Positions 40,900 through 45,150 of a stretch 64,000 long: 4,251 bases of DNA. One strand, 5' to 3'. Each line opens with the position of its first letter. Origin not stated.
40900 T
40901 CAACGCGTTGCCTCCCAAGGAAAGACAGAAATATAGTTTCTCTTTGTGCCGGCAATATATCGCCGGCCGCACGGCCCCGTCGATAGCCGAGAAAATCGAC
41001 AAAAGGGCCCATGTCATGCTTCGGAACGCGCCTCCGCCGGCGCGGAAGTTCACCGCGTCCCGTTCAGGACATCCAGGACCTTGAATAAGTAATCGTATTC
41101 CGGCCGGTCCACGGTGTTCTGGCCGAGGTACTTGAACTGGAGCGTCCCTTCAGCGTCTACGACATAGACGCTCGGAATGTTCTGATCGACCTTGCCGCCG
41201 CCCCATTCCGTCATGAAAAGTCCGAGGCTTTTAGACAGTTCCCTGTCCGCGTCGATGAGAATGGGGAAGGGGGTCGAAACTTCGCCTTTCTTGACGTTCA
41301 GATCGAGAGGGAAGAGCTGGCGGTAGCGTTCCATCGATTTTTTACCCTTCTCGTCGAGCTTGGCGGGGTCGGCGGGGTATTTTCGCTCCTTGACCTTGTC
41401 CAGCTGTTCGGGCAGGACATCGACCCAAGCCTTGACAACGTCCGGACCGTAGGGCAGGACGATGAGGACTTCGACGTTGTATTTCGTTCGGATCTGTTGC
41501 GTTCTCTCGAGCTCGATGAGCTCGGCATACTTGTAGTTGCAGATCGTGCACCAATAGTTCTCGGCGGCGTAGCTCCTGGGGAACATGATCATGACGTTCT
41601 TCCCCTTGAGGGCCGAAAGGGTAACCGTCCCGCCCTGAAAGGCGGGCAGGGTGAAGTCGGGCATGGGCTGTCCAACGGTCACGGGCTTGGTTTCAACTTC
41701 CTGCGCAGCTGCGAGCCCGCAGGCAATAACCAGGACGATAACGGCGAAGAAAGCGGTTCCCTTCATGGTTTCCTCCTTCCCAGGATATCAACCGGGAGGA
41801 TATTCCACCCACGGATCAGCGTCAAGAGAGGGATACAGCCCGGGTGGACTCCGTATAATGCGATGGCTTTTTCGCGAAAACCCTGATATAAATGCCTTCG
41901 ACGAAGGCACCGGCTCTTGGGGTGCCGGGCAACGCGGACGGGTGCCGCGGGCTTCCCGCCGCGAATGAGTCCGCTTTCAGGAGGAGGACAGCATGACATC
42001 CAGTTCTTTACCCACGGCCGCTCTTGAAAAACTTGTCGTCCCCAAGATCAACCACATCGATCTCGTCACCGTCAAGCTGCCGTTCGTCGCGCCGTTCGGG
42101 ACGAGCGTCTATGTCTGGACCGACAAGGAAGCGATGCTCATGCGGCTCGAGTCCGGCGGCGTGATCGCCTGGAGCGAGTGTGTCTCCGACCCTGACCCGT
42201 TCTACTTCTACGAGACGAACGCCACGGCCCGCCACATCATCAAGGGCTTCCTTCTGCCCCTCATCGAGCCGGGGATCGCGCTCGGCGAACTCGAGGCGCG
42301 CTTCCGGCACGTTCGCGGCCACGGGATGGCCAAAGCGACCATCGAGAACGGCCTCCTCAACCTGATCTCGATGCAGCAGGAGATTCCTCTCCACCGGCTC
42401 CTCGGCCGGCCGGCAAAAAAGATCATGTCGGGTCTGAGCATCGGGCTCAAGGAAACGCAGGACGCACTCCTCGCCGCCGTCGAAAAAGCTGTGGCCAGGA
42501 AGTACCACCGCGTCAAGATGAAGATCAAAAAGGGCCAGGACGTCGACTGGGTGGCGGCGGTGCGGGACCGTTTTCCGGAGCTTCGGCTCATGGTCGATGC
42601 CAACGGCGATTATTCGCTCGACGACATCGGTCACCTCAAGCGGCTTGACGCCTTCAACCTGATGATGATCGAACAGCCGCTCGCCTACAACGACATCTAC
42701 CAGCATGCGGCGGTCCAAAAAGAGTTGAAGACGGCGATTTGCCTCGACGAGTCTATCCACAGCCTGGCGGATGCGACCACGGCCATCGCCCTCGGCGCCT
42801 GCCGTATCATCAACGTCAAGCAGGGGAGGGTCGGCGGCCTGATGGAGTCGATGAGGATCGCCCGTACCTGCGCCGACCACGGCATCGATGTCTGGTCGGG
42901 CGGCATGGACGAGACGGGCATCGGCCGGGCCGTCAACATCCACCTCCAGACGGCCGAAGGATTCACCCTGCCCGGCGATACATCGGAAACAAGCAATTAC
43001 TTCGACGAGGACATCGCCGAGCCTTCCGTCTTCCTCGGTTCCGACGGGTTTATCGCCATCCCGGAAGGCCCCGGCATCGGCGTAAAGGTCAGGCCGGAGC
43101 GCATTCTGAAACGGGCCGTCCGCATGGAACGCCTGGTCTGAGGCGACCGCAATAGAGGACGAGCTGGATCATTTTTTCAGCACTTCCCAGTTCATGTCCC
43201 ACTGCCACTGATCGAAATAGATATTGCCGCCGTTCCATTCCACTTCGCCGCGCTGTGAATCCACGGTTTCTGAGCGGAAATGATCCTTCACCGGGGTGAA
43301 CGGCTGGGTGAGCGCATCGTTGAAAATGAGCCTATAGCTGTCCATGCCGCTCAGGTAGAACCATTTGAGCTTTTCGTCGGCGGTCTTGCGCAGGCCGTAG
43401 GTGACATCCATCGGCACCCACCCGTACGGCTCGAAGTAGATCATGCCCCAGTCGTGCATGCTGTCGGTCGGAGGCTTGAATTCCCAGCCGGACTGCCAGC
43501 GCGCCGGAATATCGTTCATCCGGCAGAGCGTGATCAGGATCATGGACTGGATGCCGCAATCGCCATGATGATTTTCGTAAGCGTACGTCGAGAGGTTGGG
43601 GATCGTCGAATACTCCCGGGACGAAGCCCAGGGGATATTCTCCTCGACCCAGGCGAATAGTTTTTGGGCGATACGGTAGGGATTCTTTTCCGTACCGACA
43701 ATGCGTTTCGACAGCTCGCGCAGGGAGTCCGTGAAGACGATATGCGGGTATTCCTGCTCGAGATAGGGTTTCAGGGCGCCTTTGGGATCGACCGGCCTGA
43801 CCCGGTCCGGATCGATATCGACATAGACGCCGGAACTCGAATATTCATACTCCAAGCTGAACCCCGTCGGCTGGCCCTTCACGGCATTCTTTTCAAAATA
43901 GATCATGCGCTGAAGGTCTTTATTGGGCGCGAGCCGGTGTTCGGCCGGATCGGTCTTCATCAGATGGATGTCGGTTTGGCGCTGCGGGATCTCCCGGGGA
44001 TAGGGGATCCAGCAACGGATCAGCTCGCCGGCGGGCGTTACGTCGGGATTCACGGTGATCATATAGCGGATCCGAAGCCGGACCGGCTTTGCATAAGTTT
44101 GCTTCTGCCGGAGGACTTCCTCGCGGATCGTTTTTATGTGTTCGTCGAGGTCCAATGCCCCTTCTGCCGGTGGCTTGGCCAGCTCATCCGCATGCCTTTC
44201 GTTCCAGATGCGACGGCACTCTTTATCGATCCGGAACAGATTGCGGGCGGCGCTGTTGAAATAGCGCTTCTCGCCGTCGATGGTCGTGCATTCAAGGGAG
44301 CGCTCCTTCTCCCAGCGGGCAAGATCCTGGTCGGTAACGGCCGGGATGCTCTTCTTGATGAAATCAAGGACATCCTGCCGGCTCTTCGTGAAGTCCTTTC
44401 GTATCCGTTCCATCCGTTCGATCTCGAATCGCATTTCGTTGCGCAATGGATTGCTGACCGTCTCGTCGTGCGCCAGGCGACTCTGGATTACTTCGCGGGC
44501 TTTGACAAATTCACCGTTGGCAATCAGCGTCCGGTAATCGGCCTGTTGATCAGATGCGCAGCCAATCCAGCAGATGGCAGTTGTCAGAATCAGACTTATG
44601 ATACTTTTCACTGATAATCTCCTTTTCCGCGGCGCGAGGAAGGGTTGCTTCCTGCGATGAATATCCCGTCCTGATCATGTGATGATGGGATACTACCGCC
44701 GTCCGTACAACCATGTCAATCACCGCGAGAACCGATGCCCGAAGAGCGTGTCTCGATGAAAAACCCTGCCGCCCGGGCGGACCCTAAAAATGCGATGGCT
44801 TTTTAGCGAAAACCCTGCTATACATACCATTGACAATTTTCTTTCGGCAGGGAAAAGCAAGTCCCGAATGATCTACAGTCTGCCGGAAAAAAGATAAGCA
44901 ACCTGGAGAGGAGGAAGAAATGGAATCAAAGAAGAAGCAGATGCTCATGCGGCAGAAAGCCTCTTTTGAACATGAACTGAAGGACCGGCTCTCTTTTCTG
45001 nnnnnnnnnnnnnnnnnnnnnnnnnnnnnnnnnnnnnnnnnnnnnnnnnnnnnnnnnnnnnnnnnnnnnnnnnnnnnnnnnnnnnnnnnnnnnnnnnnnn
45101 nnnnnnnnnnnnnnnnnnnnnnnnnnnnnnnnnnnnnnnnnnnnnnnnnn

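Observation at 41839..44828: Two copies of a ~55 bp conserved intergenic element with a 12 bp perfect palindrome, upstream of unrelated genes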

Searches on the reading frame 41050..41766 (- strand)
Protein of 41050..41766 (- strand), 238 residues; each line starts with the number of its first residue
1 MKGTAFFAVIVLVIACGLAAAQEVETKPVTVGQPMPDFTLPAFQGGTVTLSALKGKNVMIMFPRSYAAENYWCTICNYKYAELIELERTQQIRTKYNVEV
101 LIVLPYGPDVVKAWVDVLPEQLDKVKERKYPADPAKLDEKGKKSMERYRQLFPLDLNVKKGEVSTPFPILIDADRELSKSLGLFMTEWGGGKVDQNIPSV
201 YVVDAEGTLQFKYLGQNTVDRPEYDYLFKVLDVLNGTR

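Call 14: search_protein_families(library=pfam, proteins=[window:41050-41766:-], max_evalue=0.01)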
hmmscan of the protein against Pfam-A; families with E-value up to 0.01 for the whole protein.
window:41050-41766:- (238 aa): 2 families
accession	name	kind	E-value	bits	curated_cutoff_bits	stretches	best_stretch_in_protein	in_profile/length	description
PF00578.27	AhpC-TSA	-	1.6e-17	64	26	1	31-211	1-123/124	AhpC/TSA family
PF08534.16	Redoxin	-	5.6e-12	46.1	26.6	1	31-226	2-146/148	Redoxin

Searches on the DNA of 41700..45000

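Call 7: search_rna_families(source=window, start=41700, end=45000, threshold=evalue, max_evalue=10)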
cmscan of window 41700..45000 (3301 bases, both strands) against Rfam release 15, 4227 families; matches with E-value up to 10: 3.
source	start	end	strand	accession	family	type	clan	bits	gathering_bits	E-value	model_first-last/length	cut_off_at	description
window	44653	44699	+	RF01303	sR49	Gene; snRNA; snoRNA; CD-box;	-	17.6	50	3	1-56/56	no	Small nucleolar RNA sR49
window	43140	43232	-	RF01630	ceN40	Gene; snRNA; snoRNA; CD-box;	-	13.8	35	9.2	1-123/123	no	Nematode snoRNA ceN40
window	44653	44700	+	RF01152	sR1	Gene; snRNA; snoRNA; CD-box;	-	12.3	45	7.1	1-57/57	no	Small nucleolar RNA sR1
